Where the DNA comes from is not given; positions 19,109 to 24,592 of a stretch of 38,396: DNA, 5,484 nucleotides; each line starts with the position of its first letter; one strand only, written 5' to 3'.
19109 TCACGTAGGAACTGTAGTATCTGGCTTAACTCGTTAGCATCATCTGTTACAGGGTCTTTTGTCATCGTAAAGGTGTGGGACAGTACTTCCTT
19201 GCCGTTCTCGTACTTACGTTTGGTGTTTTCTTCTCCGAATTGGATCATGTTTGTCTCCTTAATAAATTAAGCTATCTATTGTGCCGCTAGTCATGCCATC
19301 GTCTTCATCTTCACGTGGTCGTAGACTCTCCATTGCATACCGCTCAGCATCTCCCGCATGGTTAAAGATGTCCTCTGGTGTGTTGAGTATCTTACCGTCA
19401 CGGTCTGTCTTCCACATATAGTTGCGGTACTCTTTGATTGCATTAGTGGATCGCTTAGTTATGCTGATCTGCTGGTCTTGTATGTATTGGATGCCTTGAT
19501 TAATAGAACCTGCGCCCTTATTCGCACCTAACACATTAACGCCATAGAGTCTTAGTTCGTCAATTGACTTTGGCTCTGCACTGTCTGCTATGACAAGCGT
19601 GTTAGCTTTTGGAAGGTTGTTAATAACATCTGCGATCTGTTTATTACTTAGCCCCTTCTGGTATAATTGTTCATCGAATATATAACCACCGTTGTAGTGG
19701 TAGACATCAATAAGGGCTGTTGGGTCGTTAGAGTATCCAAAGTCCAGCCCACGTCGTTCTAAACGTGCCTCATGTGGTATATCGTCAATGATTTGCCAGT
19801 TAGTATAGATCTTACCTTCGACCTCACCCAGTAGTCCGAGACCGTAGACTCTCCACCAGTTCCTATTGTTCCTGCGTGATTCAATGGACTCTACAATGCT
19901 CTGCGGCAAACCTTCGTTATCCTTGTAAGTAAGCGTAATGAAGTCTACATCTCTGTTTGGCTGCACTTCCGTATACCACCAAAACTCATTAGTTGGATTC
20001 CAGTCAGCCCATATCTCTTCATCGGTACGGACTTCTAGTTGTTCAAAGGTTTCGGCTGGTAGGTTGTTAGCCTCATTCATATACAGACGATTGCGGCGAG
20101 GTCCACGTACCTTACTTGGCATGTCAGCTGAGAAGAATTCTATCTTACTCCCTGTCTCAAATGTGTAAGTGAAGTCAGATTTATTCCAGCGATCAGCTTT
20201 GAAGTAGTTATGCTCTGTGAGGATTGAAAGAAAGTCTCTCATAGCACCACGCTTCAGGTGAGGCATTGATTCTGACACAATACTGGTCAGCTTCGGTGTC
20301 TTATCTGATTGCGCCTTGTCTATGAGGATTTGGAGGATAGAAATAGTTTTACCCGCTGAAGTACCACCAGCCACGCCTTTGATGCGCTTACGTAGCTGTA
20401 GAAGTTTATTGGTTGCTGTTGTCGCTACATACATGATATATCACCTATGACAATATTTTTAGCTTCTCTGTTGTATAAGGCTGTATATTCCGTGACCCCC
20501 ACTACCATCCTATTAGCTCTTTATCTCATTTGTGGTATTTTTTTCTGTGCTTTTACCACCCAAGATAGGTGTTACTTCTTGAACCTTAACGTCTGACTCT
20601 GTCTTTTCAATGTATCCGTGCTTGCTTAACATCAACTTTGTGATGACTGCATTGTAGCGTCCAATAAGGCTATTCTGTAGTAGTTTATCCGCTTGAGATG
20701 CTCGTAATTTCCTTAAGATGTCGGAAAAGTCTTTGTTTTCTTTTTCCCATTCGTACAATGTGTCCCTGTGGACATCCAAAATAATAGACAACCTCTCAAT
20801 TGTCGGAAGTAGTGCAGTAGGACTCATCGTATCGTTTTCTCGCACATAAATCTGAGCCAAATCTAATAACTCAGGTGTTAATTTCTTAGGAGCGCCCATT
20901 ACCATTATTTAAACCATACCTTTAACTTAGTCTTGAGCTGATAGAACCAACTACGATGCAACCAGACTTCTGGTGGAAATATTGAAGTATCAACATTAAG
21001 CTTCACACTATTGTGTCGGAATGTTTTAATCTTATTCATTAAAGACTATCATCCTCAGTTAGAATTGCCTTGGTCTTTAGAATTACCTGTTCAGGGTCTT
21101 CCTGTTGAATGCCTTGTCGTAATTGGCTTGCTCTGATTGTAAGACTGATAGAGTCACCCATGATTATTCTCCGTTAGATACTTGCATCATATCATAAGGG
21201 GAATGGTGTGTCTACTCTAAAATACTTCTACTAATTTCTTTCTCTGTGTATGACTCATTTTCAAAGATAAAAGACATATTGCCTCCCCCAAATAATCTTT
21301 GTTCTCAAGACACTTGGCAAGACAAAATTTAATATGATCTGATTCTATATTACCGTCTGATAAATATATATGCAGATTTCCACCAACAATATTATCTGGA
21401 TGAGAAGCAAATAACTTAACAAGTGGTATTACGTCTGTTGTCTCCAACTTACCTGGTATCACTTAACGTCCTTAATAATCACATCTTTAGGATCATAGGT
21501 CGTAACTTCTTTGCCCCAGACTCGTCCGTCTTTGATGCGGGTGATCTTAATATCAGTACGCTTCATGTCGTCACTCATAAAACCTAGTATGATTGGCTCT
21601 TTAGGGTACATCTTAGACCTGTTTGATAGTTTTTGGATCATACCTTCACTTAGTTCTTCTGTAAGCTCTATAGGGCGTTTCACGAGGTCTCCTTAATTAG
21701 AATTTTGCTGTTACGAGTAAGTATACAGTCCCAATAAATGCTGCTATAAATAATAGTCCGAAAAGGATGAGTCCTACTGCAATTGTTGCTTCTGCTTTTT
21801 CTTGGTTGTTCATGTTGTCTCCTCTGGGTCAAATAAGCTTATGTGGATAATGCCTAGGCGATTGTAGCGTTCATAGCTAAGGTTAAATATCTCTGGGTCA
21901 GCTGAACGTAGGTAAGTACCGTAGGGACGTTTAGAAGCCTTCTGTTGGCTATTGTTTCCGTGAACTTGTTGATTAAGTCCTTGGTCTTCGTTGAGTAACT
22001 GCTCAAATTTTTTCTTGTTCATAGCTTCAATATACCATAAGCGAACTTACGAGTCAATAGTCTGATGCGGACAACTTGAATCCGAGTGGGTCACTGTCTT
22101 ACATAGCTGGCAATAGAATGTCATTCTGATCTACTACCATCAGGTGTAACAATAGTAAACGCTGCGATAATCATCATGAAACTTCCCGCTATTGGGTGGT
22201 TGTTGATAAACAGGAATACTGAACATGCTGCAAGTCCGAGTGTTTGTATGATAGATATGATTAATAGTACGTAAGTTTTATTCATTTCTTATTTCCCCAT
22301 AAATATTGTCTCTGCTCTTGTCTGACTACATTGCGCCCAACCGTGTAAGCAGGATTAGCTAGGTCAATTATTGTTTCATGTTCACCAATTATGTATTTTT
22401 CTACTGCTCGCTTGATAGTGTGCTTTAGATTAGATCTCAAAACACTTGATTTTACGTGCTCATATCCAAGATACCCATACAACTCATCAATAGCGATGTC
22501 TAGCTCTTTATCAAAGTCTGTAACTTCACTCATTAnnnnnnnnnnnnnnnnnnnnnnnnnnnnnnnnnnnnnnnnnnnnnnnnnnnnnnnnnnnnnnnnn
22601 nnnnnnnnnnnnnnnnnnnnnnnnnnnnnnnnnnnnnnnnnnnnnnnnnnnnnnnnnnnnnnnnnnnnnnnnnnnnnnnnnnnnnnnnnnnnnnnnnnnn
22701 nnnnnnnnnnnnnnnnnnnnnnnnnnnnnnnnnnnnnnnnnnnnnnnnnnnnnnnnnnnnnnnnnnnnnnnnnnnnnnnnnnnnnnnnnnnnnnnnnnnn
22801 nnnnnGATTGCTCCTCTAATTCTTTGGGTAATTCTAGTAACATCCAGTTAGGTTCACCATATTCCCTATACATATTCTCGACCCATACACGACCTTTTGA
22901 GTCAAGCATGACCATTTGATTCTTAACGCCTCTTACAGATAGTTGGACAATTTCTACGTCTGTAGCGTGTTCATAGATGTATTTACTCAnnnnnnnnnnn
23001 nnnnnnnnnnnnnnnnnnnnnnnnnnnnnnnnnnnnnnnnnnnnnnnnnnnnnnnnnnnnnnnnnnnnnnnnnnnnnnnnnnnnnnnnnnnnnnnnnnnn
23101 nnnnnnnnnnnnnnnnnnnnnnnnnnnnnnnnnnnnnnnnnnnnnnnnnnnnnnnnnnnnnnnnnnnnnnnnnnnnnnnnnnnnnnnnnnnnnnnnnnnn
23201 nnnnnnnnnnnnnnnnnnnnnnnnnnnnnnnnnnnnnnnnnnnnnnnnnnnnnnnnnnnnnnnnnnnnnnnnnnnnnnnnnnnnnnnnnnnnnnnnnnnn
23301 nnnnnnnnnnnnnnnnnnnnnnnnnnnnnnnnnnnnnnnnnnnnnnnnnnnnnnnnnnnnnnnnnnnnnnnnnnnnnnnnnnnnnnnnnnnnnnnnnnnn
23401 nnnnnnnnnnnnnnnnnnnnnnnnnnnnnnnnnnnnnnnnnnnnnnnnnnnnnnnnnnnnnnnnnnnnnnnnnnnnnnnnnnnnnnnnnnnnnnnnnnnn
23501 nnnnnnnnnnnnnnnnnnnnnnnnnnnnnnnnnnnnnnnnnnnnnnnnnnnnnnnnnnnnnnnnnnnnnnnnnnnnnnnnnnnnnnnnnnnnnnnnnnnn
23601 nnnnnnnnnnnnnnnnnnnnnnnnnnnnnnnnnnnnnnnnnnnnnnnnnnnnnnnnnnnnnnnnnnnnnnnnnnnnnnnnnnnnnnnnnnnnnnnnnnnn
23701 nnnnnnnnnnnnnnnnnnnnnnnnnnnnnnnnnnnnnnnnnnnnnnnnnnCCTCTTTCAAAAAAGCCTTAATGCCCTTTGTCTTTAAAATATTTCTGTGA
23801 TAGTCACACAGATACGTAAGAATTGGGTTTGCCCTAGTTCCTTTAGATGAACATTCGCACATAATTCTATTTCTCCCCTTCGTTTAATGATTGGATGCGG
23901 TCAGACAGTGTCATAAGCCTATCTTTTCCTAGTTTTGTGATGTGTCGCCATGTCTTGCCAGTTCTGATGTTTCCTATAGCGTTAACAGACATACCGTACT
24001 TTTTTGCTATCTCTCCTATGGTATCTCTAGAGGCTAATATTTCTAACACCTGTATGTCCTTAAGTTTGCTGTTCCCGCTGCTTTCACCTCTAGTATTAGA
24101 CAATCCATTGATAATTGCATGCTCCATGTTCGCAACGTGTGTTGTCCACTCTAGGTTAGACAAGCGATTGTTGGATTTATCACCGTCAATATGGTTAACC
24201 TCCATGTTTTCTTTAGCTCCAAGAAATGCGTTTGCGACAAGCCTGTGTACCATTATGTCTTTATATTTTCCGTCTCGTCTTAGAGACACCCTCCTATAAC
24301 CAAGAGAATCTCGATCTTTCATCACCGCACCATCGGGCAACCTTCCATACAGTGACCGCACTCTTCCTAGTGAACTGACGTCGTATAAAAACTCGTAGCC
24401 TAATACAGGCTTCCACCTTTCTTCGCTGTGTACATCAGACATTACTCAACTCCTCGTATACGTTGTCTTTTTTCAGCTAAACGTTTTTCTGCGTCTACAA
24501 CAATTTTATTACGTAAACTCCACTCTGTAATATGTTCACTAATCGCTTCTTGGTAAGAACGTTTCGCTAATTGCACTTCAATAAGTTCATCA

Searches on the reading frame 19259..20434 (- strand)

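Call 59: search_protein_families(library=pfam, proteins=[window:19259-20434:-], max_evalue=0.01)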
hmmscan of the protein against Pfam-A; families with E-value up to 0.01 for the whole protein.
window:19259-20434:- (391 aa): 2 families
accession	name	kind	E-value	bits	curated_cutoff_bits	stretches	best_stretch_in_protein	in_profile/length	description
PF17288.8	Terminase_3C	-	4.3e-14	53.6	26.7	1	231-369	1-154/155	Terminase RNAseH like domain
PF04466.19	Terminase_3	-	4.7e-13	49.6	23.2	1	16-200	2-200/201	Phage terminase large subunit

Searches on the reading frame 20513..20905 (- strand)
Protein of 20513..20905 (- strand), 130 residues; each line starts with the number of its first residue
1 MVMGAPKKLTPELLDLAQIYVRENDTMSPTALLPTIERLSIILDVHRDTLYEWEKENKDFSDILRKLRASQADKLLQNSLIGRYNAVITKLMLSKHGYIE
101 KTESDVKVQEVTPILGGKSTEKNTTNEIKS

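Call 59: search_protein_families(library=pfam, proteins=[window:20513-20905:-], max_evalue=0.01)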
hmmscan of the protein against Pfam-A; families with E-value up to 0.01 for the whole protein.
window:20513-20905:- (130 aa): 2 families
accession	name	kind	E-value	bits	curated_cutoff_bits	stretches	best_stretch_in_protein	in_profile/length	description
PF16677.11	GP3_package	-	3.8e-17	62.8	29.4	1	5-103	2-104/105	DNA-packaging protein gp3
PF13022.12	HTH_Tnp_1_2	-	0.0051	17.4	27.9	1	35-92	28-80/122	Helix-turn-helix of insertion element transposase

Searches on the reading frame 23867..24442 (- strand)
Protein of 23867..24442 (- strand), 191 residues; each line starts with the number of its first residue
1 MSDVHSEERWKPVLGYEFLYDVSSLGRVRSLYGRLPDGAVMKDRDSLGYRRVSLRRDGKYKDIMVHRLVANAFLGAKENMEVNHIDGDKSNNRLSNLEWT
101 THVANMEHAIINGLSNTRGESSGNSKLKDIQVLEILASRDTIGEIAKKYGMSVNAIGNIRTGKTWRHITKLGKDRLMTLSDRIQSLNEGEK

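Call 11: search_protein_families(library=pfam, proteins=[window:23867-24442:-], max_evalue=0.01)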
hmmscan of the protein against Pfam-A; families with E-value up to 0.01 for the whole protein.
window:23867-24442:- (191 aa): 3 families
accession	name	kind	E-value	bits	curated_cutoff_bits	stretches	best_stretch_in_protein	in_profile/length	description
PF13392.12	HNH_3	-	8.2e-14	51.4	24.8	1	64-106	2-45/46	HNH endonuclease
PF07463.16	NUMOD4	-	1.1e-11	45.2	23.4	1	8-55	1-49/49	NUMOD4 motif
PF01476.26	LysM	-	0.0083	16.5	20.9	0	139-156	6-23/43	LysM domain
